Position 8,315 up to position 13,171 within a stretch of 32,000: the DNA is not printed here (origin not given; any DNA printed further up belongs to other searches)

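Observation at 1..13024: At least four consecutive complete Cy-A(Cys-type)-T modules ending in a reductase: predicted poly-thiazoline aldehyde or alcohol metallophore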

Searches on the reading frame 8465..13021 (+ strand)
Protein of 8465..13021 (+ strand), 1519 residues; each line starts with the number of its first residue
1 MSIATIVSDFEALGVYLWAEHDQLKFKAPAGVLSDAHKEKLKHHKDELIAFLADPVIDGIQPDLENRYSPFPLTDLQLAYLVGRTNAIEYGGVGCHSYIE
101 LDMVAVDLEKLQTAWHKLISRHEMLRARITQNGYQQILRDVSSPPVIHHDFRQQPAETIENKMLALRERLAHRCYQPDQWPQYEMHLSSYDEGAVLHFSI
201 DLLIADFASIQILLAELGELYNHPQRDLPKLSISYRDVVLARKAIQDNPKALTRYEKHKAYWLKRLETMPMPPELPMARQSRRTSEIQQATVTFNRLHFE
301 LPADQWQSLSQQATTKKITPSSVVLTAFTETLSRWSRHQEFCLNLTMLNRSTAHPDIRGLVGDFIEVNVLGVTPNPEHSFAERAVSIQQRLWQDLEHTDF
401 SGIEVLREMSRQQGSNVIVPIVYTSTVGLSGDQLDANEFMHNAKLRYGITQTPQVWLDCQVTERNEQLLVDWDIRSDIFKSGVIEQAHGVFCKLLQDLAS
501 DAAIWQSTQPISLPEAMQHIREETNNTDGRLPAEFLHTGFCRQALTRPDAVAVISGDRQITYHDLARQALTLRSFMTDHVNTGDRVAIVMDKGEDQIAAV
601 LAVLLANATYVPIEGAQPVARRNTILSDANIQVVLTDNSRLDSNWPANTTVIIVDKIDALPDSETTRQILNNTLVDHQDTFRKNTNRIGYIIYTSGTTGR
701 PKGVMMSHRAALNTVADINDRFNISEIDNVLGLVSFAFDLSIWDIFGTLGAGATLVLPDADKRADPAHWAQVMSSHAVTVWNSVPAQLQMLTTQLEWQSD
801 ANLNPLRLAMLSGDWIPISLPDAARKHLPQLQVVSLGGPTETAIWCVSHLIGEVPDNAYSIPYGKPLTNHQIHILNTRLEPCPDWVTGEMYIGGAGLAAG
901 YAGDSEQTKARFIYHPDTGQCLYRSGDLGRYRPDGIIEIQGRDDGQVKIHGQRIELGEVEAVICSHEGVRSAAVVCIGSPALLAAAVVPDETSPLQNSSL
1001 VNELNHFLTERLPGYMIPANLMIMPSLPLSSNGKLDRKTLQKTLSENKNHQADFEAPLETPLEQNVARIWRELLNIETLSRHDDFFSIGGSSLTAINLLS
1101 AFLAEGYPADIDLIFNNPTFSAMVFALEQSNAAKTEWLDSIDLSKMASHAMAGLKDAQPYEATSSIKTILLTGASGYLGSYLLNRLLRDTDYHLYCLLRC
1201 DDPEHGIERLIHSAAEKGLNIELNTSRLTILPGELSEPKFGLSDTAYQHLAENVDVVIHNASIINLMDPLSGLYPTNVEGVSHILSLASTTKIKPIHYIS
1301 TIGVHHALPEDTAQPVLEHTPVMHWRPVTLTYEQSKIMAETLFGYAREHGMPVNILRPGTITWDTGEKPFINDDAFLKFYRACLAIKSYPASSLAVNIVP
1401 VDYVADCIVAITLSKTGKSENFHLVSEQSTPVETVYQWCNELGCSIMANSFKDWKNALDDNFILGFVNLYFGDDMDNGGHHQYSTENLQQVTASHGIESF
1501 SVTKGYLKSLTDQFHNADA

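Call 5: search_protein_families(library=pfam, proteins=[window:8465-13021:+], max_evalue=0.001)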
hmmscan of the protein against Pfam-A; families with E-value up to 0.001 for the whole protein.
window:8465-13021:+ (1519 aa): 8 families
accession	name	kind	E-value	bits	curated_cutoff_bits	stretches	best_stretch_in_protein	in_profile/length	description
PF00501.34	AMP-binding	-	6.8e-79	265.9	29.9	1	542-901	3-383/384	AMP-binding enzyme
PF07993.18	NAD_binding_4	-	8e-53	179.7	20.1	1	1171-1408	1-258/258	Male sterility protein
PF00668.25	Condensation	-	3.2e-34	118.9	30.6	1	105-503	38-438/456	Condensation domain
PF18563.6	TubC_N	-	6.8e-16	58.5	26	1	3-53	1-51/52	TubC N-terminal docking domain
PF01370.27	Epimerase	-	2.1e-10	40.9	20.9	1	1169-1360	1-171/240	NAD dependent epimerase/dehydratase family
PF13193.12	AMP-binding_C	-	2.9e-10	41.4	24.5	1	958-1034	1-76/76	AMP-binding enzyme C-terminal domain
PF00550.31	PP-binding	-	1.2e-07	32.3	20.8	1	1066-1124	3-64/67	Phosphopantetheine attachment site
PF01073.25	3Beta_HSD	-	3.6e-07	29.9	22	1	1171-1344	2-158/280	3-beta hydroxysteroid dehydrogenase/isomerase family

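Call 11: find_homologous_proteins(query=window:8465-13021:+, max_evalue=1e-20)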
Query window:8465-13021:+ (1519 aa): 2567 proteins with E <= 1e-20 among 8000 candidates; the best 120 are listed.
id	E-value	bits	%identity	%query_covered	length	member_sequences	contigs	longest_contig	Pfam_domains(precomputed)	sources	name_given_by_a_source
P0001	0.0e+0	3512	100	100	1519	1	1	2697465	PF00668.26,PF00550.32,PF01073.26,PF18563.7,PF00501.35,PF13193.13,PF07993.19,PF01370.28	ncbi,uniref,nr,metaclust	ncbi:putative non-ribosomal peptide synthetase [Methylophaga frappieri]|uniref:Putative non-ribosoma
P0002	0.0e+0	2329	66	100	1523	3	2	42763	PF00668.26,PF00550.32,PF01073.26,PF18563.7,PF00501.35,PF07993.19,PF01370.28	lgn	-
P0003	0.0e+0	2282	66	100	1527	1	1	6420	PF00668.26,PF00550.32,PF01073.26,PF18563.7,PF00501.35,PF13193.13,PF07993.19,PF01370.28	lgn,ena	-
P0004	0.0e+0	2281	65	100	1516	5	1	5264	PF00668.26,PF01073.26,PF18563.7,PF00501.35,PF13193.13,PF07993.19,PF01370.28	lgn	-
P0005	0.0e+0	2260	64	100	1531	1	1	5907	PF00668.26,PF00550.32,PF01073.26,PF18563.7,PF00501.35,PF13193.13,PF07993.19,PF01370.28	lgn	-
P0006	0.0e+0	2234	64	100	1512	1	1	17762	PF00668.26,PF00550.32,PF01073.26,PF18563.7,PF00501.35,PF13193.13,PF07993.19,PF01370.28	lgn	-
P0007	0.0e+0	2212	63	100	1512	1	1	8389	PF00668.26,PF00550.32,PF01073.26,PF18563.7,PF00501.35,PF13193.13,PF07993.19,PF01370.28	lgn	-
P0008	0.0e+0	2105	60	100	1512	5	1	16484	PF00668.26,PF00550.32,PF01073.26,PF18563.7,PF00501.35,PF13193.13,PF07993.19,PF01370.28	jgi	jgi:pyochelin synthetase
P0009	0.0e+0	2014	58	100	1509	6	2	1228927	PF00668.26,PF00550.32,PF01073.26,PF18563.7,PF00501.35,PF13193.13,PF07993.19,PF01370.28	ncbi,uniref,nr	ncbi:non-ribosomal peptide synthetase [Pseudoalteromonas luteoviolacea]|uniref:Carrier domain-contai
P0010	0.0e+0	2005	58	100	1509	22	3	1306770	PF00668.26,PF00550.32,PF01073.26,PF18563.7,PF00501.35,PF13193.13,PF07993.19,PF01370.28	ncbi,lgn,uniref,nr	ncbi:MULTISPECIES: non-ribosomal peptide synthetase [unclassified Pseudoalteromonas]|uniref:non-ribo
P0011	0.0e+0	1995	58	100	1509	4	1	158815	PF00668.26,PF00550.32,PF01073.26,PF18563.7,PF00501.35,PF13193.13,PF07993.19,PF01370.28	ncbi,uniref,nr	ncbi:non-ribosomal peptide synthetase [Pseudoalteromonas luteoviolacea]|uniref:Carrier domain-contai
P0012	0.0e+0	1990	58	100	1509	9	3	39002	PF00668.26,PF00550.32,PF01073.26,PF18563.7,PF00501.35,PF13193.13,PF07993.19,PF01370.28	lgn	-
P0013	0.0e+0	1947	58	100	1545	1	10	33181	PF00668.26,PF00550.32,PF01073.26,PF18563.7,PF00501.35,PF13193.13,PF07993.19,PF01370.28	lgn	-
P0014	0.0e+0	1920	57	100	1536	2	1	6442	PF00668.26,PF00550.32,PF01073.26,PF18563.7,PF00501.35,PF13193.13,PF07993.19,PF01370.28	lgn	-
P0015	0.0e+0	1850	54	100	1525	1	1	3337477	PF00668.26,PF00550.32,PF01073.26,PF18563.7,PF00501.35,PF13193.13,PF07993.19,PF01370.28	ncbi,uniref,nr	ncbi:amino acid adenylation domain-containing protein [Entomomonas moraniae]|uniref:Amino acid adeny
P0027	0.0e+0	1657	50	100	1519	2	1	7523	PF00668.26,PF00550.32,PF01073.26,PF18563.7,PF00501.35,PF07993.19,PF13460.13,PF01370.28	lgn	-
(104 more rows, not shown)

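Call 12: find_encoding_contigs(protein=P0001, flank=10000, max_places=3)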
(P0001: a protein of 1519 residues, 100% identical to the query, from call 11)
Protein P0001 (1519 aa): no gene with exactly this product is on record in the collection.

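Call 27: find_encoding_contigs(protein=P0011, flank=10000, max_places=2)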
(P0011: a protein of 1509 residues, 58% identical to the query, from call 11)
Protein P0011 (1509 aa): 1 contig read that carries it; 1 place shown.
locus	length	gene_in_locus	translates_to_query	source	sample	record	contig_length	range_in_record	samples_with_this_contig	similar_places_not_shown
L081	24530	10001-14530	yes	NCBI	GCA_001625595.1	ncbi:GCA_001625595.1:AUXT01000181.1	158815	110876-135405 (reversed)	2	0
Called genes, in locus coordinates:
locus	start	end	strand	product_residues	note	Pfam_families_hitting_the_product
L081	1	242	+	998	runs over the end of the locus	PF00501:AMP-binding, PF13193:AMP-binding_C (weak), PF00425:Chorismate_bind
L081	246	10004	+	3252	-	PF00668:Condensation, PF00501:AMP-binding, PF00550:PP-binding, PF00668:Condensation, PF00501:AMP-binding, PF00550:PP-binding, PF00668:Condensation, PF00501:AMP-binding, +3 more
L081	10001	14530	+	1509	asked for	PF18563:TubC_N, PF00668:Condensation, PF00501:AMP-binding, PF13193:AMP-binding_C (weak), PF00550:PP-binding, PF01073:3Beta_HSD (weak), PF01370:Epimerase, PF07993:NAD_binding_4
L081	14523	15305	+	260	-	PF00975:Thioesterase, PF12697:Abhydrolase_6 (weak), PF12146:Hydrolase_4 (faint)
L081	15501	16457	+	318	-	PF01497:Peripla_BP_2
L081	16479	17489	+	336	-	PF01032:FecCD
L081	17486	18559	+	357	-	PF01032:FecCD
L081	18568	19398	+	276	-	PF00005:ABC_tran, PF02463:SMC_N (faint), PF13175:AAA_15 (faint), PF13304:AAA_21 (weak)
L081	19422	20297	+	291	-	PF02463:SMC_N (faint), PF00005:ABC_tran, PF13304:AAA_21 (faint)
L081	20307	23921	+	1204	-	-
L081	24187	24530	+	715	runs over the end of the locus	PF07715:Plug, PF00593:TonB_dep_Rec_b-barrel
